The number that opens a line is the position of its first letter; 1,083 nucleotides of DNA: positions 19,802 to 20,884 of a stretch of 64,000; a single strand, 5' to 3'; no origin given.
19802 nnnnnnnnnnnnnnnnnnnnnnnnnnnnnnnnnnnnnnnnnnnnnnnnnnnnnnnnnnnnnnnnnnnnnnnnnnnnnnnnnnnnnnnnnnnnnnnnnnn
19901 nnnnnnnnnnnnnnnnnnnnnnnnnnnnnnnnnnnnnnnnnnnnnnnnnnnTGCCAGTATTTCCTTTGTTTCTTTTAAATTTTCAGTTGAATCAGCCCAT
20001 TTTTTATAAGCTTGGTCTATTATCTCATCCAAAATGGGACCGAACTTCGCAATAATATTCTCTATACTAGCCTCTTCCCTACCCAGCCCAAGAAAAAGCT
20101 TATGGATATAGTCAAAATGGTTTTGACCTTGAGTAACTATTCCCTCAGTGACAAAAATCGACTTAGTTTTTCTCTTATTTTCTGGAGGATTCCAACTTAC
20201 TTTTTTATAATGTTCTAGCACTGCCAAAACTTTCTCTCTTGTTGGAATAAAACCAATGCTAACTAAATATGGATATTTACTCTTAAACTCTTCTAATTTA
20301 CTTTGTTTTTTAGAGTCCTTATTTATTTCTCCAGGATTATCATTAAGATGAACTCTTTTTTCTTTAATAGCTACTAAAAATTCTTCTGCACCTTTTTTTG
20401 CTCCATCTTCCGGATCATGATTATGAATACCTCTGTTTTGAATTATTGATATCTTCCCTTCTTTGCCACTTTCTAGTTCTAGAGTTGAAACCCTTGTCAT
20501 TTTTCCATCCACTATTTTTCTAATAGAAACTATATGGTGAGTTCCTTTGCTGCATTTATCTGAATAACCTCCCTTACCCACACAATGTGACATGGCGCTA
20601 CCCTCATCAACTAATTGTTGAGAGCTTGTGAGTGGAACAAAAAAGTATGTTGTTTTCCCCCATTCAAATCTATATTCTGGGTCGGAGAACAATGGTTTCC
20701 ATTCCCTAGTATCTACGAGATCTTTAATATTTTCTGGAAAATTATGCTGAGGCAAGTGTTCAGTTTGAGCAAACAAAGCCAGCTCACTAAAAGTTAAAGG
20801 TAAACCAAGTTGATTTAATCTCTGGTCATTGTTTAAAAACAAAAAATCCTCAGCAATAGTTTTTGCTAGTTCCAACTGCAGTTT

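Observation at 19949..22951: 1000-aa orphan protein with a PcfJ-like C-terminal domain in an AT-rich gene next to tRNA-Val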

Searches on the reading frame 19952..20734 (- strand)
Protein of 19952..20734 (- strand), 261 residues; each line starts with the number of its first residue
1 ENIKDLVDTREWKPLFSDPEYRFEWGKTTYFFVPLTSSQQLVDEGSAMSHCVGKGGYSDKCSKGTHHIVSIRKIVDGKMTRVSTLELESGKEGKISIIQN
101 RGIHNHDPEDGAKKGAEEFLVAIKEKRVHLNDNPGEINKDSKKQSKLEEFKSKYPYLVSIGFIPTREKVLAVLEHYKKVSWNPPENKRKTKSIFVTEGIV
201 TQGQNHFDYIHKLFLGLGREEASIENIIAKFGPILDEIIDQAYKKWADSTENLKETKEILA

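Call 25: find_homologous_proteins(query=window:19952-20734:-, max_evalue=0.001)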
Query window:19952-20734:-: 525 candidates shared short words with the query, none scored E <= 0.001.

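Call 27: search_dna_similar(query=window:19952-20734:-, collection=phages, mode=protein, max_evalue=0.001, max_rows=20)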
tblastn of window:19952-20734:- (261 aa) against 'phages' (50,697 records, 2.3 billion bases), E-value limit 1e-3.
Records with a match: 10; places in all: 10; records where one place covers at least 80% of the query: 0.
Best place of each record, by identity: <60% 10.
By first word of the organism name: Streptococcus 7; Listeria 2; Yersinia 1.
By host as written in the record: Listeria monocytogenes 2; Streptococcus pyogenes MGAS315 2; Yersinia ruckeri 1; Streptococcus oralis U-o11 1; Streptococcus pyogenes Alab49 1; Streptococcus pyogenes ERR369064 1; Streptococcus pyogenes ERR040144 1; Streptococcus pyogenes MGAS10750 1.
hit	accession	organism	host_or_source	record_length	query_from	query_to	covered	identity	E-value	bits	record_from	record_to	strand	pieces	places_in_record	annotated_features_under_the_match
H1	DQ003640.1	Listeria phage B054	Listeria monocytogenes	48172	31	138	41%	32.7%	2e-4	48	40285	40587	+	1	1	gp62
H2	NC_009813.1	Listeria phage B054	Listeria monocytogenes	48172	31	138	41%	32.7%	2e-4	48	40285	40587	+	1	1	PcfJ domain-containing protein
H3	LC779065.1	Yersinia phage vB_Yru_GN1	Yersinia ruckeri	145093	7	108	39%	34.3%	1e-4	49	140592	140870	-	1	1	structural protein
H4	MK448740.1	Streptococcus phage Javan367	Streptococcus oralis U-o11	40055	30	129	38%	35.0%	7e-8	59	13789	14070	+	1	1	hypothetical protein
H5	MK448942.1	Streptococcus phage Javan448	Streptococcus pyogenes Alab49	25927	30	129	38%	29.0%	2e-4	49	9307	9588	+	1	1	hypothetical protein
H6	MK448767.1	Streptococcus phage Javan467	Streptococcus pyogenes ERR369064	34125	30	129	38%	29.0%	2e-4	49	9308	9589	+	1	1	hypothetical protein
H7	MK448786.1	Streptococcus phage Javan509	Streptococcus pyogenes MGAS315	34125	30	129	38%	29.0%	2e-4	49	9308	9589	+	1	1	hypothetical protein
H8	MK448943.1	Streptococcus phage Javan450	Streptococcus pyogenes ERR040144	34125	30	129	38%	29.0%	2e-4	49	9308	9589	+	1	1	hypothetical protein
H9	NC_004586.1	Streptococcus phage 315.3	Streptococcus pyogenes MGAS315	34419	30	129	38%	29.0%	2e-4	49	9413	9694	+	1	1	hypothetical protein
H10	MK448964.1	Streptococcus phage Javan502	Streptococcus pyogenes MGAS10750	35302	30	129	38%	29.0%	2e-4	49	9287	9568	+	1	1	hypothetical protein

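Call 28: search_dna_similar(query=window:19952-20734:-, collection=plasmids, mode=protein, max_evalue=0.001, max_rows=20)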
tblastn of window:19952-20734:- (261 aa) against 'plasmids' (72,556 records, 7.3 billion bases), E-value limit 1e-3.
Records with a match: 13; places in all: 16; records where one place covers at least 80% of the query: 0.
Best place of each record, by identity: <60% 13.
By first word of the organism name: Clostridium 5; Bosea 2; Alicyclobacillus 2; Sphingobium 1; Sphingopyxis 1; Rhizorhabdus 1; Vescimonas 1.
By predicted mobility (MOB-suite, as given by PLSDB): non-mobilizable 10; conjugative 3.
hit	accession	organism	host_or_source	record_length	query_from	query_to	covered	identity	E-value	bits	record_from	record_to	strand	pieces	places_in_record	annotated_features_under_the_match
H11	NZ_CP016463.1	Bosea sp. RAC05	Microbial isolate,Algal phycosphere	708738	11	131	46%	33.8%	1e-7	59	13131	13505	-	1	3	PcfJ domain-containing protein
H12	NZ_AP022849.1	Bosea sp. ANAM02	Callyspongia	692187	12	128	45%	33.1%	4e-8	61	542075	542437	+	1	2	PcfJ domain-containing protein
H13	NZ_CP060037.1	Sphingobium fuliginis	-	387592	32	127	37%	37.0%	3e-7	59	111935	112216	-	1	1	PcfJ domain-containing protein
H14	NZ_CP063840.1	Sphingopyxis granuli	whole organism,river sediment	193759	32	125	36%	35.7%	3e-7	58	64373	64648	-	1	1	PcfJ domain-containing protein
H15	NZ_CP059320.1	Rhizorhabdus wittichii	Enrichment culture,Wastewater treatment ...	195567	32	125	36%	35.7%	3e-7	58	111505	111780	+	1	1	PcfJ domain-containing protein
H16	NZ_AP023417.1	Vescimonas fastidiosa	Homo sapiens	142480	11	119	42%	30.3%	2e-4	50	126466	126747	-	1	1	PcfJ domain-containing protein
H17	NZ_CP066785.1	Alicyclobacillus sp. ALC3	cell culture,acid mine drainage sediment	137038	23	126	40%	30.8%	1e-4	50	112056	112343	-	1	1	PcfJ domain-containing protein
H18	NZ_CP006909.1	Clostridium botulinum CDC_1436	Isolate microbial culture,stool (infant)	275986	23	119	37%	30.9%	1e-4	50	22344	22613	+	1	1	PcfJ domain-containing protein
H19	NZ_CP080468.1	Alicyclobacillus acidoterrestris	Pure culture,soil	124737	23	125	39%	29.1%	2e-4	50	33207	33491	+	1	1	PcfJ domain-containing protein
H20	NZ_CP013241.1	Clostridium sporogenes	Microbial isolate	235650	23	119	37%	29.9%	4e-4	49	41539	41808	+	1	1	PcfJ domain-containing protein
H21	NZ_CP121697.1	Clostridium botulinum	Homo sapiens,human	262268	23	119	37%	29.9%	4e-4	49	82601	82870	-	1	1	PcfJ domain-containing protein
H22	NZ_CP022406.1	Clostridium sporogenes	-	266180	23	119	37%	29.9%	7e-4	48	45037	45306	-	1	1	PcfJ domain-containing protein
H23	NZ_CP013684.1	Clostridium botulinum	Microbial isolate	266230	23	119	37%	29.9%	7e-4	48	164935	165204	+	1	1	PcfJ domain-containing protein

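Call 32: get_annotated_region(hit=H2, flank=5000)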
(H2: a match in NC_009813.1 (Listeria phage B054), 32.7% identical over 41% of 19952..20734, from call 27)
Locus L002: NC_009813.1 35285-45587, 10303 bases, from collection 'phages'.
description: Listeria phage B054, complete genome.
organism: Listeria phage B054 (NCBI taxid 330397)
taxonomy: Viruses; Duplodnaviria; Heunggongvirae; Uroviricota; Caudoviricetes
host: Listeria monocytogenes; source: -; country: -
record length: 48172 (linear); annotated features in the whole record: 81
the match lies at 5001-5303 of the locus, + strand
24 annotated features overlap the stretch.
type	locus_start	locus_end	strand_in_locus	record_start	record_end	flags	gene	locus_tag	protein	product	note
CDS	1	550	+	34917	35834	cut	-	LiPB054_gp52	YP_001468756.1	replication initiation protein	-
CDS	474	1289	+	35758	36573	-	-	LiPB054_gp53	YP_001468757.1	DnaC-like helicase loader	-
CDS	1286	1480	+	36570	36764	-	-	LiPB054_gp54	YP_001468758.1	gp54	-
CDS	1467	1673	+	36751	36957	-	-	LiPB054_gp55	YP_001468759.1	gp55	-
CDS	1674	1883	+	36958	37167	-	-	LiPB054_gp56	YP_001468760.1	gp56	-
CDS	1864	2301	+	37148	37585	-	-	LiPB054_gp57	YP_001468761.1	RusA-like Holliday junction resolvase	-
CDS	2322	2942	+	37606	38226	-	-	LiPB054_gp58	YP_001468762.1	gp58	-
CDS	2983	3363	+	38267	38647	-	-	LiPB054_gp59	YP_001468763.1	gp59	-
CDS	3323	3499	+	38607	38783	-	-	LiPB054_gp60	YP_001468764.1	gp60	-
CDS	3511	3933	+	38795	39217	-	-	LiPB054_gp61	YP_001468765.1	Cas9 inhibitor AcrIIA9 family protein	-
CDS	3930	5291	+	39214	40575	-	-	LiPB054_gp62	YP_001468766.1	PcfJ domain-containing protein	-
CDS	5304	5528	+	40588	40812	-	-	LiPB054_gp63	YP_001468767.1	gp63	-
CDS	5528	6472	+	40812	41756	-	-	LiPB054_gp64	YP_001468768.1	site-specific integrase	-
CDS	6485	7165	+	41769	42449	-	-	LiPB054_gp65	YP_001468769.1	transcriptional regulator, D5-like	-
CDS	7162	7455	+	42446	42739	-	-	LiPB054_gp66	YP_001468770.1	gp66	-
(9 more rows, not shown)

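Call 33: get_annotated_region(hit=H4, flank=5000)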
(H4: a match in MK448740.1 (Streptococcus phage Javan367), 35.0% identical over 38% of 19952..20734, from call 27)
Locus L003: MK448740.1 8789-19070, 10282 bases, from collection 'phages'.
description: Streptococcus phage Javan367, complete genome.
organism: Streptococcus phage Javan367 (NCBI taxid 2548128)
taxonomy: Viruses; Duplodnaviria; Heunggongvirae; Uroviricota; Caudoviricetes
host: Streptococcus oralis U-o11; source: -; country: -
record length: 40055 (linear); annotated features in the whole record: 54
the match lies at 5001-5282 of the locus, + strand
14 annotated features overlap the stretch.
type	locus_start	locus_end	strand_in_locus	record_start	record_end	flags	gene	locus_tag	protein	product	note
CDS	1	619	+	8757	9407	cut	-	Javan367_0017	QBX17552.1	recombinational DNA repair protein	recombinational DNA repair protein RecT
CDS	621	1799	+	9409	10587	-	-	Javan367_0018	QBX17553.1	hypothetical protein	-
CDS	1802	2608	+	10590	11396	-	-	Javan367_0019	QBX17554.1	hypothetical protein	-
CDS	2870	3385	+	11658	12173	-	-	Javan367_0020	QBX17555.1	hypothetical protein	-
CDS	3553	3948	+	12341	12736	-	-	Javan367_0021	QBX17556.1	hypothetical protein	-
CDS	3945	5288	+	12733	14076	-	-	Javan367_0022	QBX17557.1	hypothetical protein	FIG00776219: hypothetical protein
CDS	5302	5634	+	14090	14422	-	-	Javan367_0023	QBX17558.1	hypothetical protein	-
CDS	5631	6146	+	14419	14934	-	-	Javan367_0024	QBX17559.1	hypothetical protein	FIG040428: Phage-associated protein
CDS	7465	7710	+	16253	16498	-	-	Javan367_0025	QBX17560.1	hypothetical protein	-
CDS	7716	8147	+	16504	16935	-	-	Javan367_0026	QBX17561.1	hypothetical protein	-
CDS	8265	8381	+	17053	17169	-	-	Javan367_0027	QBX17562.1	hypothetical protein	-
CDS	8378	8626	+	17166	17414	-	-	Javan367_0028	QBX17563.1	hypothetical protein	FIG033577: Phage protein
CDS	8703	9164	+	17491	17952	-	-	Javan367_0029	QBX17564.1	hypothetical protein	FIG021474: Phage protein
CDS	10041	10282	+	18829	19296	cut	-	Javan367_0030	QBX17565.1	terminase small subunit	-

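Call 75: get_annotated_region(hit=H13, flank=6000)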
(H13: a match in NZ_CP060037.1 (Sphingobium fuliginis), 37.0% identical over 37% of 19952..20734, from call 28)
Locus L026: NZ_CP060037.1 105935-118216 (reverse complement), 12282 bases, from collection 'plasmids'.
description: Sphingobium fuliginis strain KK22 plasmid p1, complete sequence
organism: Sphingobium fuliginis (NCBI taxid 336203)
taxonomy: Bacteria; Pseudomonadota; Alphaproteobacteria; Sphingomonadales; Sphingomonadaceae; Sphingobium; Sphingobium fuliginis
host: -; source: -; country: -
typing (MOB-suite, as given by PLSDB): conjugative; replicon rep_cluster_647; relaxase MOBP; mating-pair formation MPF_T
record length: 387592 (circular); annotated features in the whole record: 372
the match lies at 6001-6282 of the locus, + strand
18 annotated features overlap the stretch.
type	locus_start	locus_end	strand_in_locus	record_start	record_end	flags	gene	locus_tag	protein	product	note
CDS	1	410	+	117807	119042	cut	-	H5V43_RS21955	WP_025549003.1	hypothetical protein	-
CDS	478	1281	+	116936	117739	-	-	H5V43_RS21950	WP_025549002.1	N-6 DNA methylase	GO:0006306 - DNA methylation [Evidence IEA]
CDS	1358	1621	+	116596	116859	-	-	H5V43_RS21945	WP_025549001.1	hypothetical protein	-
CDS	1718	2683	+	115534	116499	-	-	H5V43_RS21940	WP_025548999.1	hypothetical protein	-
CDS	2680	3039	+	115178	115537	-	-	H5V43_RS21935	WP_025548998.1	DUF3768 domain-containing protein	-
CDS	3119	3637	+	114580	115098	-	-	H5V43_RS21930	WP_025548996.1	hypothetical protein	-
CDS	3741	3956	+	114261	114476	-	-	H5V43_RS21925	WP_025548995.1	hypothetical protein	-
CDS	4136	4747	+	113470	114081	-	-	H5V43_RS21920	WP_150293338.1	hypothetical protein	-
CDS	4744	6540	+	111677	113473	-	-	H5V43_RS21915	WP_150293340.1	PcfJ domain-containing protein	-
CDS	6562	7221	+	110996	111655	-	-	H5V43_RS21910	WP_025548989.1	hypothetical protein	-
CDS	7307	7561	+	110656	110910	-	-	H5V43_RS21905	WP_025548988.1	Arc family DNA-binding protein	-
CDS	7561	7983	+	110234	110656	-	-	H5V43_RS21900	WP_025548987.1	type II toxin-antitoxin system VapC family toxin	-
CDS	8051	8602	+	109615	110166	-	-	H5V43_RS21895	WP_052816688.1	HD domain-containing protein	-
CDS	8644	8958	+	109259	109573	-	-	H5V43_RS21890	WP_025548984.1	hypothetical protein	-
CDS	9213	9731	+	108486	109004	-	-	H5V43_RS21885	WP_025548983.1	DUF736 domain-containing protein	-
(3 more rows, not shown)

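Call 76: get_annotated_region(hit=H18, flank=6000)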
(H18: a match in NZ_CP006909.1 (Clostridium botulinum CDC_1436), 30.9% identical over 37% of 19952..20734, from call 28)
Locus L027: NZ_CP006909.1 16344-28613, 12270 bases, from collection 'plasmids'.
description: Clostridium botulinum CDC_1436 plasmid pCBG, complete sequence
organism: Clostridium botulinum CDC_1436 (NCBI taxid 1408283)
taxonomy: Bacteria; Bacillota; Clostridia; Eubacteriales; Clostridiaceae; Clostridium; Clostridium botulinum; Clostridium botulinum CDC 1436
host: -; source: Isolate microbial culture,stool (infant); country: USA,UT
typing (MOB-suite, as given by PLSDB): non-mobilizable; replicon rep_cluster_1536; mating-pair formation MPF_T
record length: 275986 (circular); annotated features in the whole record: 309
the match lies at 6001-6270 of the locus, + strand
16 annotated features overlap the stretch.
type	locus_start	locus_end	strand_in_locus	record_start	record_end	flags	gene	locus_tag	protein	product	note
CDS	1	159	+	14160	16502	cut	-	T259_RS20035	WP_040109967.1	type IA DNA topoisomerase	GO:0006265 - DNA topological change [Evidence IEA]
CDS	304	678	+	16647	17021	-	-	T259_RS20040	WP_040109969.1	tetratricopeptide repeat protein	-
CDS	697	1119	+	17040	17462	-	-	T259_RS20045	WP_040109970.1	DNA topoisomerase III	-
CDS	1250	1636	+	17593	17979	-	-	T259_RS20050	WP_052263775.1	hypothetical protein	-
CDS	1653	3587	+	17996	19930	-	-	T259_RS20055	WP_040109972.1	ATPase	-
CDS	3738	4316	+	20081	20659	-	-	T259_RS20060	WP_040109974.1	Cas9 inhibitor AcrIIA9 family protein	-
CDS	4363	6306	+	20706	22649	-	-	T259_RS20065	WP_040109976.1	PcfJ domain-containing protein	-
CDS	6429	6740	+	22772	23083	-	-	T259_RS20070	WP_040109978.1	hypothetical protein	-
CDS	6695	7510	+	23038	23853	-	-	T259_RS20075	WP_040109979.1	sigma-70 family RNA polymerase sigma factor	GO:0006352 - DNA-templated transcription initiation [Evidence IEA]; GO:0006355 - regulation of DNA-templated ...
CDS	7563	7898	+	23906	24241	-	-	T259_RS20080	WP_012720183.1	hypothetical protein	-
CDS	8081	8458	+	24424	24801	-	-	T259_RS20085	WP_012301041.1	hypothetical protein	-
CDS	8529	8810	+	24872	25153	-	-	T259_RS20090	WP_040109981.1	PrgI family protein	-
CDS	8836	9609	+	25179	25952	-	-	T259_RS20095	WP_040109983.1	TraC family protein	-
CDS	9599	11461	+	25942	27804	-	-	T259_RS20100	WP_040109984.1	ATP-binding protein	-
CDS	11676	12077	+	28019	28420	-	-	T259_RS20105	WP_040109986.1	hypothetical protein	-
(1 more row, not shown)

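Call 77: search_protein_families(library=pfam, proteins=[L002:3511-3933:+, L003:3553-3948:+, L027:3738-4316:+, L026:4136-4747:+, L002:3930-5291:+, L027:4363-6306:+, L026:4744-6540:+, L003:3945-5288:+], max_evalue=0.01)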
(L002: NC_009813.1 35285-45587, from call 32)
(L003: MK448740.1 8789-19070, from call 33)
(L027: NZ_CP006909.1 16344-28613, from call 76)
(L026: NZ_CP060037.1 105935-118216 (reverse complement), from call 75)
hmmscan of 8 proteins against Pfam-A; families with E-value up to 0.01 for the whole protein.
L002:3511-3933:+ (140 aa): 1 family
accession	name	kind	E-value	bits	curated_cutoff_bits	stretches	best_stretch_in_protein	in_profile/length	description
PF14058.11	PcfK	-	2.2e-12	47.7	27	1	28-128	6-112/139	PcfK-like protein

L003:3553-3948:+ (131 aa): 1 family
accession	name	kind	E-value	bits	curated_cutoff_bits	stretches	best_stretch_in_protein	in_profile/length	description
PF14058.11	PcfK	-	5.5e-12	46.4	27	1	23-119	6-102/139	PcfK-like protein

L027:3738-4316:+ (192 aa): 1 family
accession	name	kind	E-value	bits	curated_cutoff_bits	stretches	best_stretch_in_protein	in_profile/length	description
PF01935.23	DUF87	-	0.0015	19.1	23.2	1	39-149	78-203/220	Helicase HerA, central domain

L026:4136-4747:+ (203 aa): 1 family
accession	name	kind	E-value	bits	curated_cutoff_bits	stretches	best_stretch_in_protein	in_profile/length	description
PF21798.2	DUF6878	-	4.8e-05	23.8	24.3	1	57-143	8-103/128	Family of unknown function (DUF6878)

L002:3930-5291:+ (453 aa): 1 family
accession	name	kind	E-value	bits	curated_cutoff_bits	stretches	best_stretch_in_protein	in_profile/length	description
PF14284.11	PcfJ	-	2.4e-31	109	25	1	290-434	1-145/147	PcfJ-like protein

L027:4363-6306:+ (647 aa): 1 family
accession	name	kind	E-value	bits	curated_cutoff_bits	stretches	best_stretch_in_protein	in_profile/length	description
PF14284.11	PcfJ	-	4.8e-38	130.7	25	1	487-632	1-146/147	PcfJ-like protein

L026:4744-6540:+ (598 aa): 1 family
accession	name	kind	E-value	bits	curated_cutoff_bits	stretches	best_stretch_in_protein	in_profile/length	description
PF14284.11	PcfJ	-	4.9e-12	46.3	25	1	365-470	19-121/147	PcfJ-like protein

L003:3945-5288:+ (447 aa): 1 family
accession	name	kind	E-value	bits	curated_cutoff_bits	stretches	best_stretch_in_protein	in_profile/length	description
PF14284.11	PcfJ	-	1.2e-34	119.7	25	1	287-427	1-140/147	PcfJ-like protein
